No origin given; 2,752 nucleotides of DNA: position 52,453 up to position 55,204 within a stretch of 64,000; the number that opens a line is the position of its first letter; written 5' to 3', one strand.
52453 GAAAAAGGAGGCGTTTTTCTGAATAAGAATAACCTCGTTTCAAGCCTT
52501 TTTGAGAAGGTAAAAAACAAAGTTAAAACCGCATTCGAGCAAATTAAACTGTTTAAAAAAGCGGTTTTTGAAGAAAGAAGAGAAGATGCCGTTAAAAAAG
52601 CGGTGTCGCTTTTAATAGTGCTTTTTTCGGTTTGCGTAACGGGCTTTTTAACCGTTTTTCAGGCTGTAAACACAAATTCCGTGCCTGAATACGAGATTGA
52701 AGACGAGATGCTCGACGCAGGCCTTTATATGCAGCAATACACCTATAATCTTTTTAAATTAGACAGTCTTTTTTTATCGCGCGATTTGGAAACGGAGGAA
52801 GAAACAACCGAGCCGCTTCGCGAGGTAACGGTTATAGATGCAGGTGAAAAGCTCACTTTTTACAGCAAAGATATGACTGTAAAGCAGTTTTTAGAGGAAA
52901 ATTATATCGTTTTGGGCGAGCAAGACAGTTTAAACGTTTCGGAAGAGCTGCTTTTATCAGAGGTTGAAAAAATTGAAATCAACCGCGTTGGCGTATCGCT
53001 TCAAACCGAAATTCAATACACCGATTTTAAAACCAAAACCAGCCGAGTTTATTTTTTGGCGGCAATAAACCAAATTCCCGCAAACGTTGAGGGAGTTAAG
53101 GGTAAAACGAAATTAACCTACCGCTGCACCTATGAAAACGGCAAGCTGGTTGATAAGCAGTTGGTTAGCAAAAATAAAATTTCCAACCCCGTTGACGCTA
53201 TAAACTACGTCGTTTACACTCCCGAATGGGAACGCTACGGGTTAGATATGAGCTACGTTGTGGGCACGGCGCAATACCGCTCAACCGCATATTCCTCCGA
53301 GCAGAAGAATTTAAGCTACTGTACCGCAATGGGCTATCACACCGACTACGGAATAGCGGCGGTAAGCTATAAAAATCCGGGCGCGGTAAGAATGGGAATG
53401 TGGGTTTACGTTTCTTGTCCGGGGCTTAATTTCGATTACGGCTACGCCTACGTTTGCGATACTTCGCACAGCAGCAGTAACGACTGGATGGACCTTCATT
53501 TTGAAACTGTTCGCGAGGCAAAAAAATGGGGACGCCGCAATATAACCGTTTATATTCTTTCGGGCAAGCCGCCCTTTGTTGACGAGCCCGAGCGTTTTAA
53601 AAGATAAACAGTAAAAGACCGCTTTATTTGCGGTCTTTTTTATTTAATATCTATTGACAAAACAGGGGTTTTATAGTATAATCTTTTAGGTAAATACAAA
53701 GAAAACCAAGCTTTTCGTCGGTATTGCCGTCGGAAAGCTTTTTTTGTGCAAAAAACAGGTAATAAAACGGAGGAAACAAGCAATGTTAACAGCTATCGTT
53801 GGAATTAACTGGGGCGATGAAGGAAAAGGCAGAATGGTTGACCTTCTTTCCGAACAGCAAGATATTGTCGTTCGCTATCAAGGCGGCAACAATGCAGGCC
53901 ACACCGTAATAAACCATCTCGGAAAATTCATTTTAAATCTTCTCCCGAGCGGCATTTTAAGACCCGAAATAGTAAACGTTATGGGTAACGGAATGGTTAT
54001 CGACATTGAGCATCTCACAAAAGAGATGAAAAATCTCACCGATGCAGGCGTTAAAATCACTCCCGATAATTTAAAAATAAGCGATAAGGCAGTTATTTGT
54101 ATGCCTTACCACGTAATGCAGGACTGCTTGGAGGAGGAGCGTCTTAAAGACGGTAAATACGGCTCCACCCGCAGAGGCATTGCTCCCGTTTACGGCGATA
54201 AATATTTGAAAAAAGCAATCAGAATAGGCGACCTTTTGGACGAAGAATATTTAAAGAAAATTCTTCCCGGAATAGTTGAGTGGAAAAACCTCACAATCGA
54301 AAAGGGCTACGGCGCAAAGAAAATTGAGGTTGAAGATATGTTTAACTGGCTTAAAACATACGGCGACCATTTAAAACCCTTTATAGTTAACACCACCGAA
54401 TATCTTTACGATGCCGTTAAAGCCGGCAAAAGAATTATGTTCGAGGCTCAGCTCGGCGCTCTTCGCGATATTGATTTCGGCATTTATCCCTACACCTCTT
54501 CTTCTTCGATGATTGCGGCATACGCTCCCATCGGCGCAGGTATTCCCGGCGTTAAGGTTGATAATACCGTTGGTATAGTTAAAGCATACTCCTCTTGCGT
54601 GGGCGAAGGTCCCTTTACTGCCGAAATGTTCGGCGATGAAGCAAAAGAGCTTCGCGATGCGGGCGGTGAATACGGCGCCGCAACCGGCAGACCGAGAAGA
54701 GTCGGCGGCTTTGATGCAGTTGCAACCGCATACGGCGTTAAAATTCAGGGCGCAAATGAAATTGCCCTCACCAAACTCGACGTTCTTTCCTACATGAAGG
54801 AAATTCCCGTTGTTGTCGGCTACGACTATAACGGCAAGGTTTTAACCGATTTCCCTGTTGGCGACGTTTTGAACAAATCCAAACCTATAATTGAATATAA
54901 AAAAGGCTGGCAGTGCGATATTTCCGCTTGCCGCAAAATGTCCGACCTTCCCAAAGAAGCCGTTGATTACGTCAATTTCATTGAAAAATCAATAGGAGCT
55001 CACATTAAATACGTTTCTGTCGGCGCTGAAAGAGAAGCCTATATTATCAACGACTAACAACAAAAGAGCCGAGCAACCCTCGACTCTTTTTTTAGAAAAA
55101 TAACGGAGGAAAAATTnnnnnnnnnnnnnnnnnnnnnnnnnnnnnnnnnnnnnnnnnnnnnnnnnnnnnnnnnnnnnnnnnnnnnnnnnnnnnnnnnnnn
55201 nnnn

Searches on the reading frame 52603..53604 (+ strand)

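Call 10: search_protein_families(library=ncbifam, proteins=[window:52603-53604:+], max_evalue=0.00001)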
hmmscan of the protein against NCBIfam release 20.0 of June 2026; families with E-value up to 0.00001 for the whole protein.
window:52603-53604:+ (334 aa): 1 family
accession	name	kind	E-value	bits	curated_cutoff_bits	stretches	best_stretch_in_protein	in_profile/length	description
NF058633.1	StatPhSurvSpsC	equivalog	5.1e-06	26.2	280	0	278-319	149-191/223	stationary phase survival protein SpsC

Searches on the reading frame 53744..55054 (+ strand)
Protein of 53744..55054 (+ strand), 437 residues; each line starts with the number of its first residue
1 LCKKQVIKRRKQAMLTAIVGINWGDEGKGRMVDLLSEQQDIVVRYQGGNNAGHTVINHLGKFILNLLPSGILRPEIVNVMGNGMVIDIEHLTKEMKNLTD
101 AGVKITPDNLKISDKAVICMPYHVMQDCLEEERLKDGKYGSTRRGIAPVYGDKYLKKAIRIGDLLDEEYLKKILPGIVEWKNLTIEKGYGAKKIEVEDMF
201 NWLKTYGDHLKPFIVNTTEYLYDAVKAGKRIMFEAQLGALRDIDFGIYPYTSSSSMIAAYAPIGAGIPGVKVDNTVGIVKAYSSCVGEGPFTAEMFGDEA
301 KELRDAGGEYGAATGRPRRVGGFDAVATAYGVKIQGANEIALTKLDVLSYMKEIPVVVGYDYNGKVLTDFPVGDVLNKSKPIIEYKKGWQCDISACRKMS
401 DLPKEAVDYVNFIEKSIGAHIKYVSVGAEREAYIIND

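Call 10: search_protein_families(library=ncbifam, proteins=[window:53744-55054:+], max_evalue=0.00001)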
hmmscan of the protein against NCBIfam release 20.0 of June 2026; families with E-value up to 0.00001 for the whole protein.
window:53744-55054:+ (437 aa): 6 families
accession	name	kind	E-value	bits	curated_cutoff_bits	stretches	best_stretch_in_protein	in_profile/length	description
NF002223.0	PRK01117.1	equivalog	2.7e-142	474.6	402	1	17-435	5-423/430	adenylosuccinate synthase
TIGR00184.1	purA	equivalog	1.7e-121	406.1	395.55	1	18-434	2-418/425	adenylosuccinate synthase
NF010355.0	PRK13783.1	equivalog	6.5e-98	328.5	445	1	16-431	3-399/404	adenylosuccinate synthase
NF010357.0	PRK13785.1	equivalog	1.9e-90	303.7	700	1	14-435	1-449/455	adenylosuccinate synthase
NF003295.0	PRK04293.1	equivalog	4.7e-51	173.7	368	2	208-349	147-286/337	adenylosuccinate synthetase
NF038379.2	amino_Aden_PurZ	exception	1.5e-25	90.1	300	1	16-330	2-287/293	succino-amino-deoxyadenylate synthase PurZ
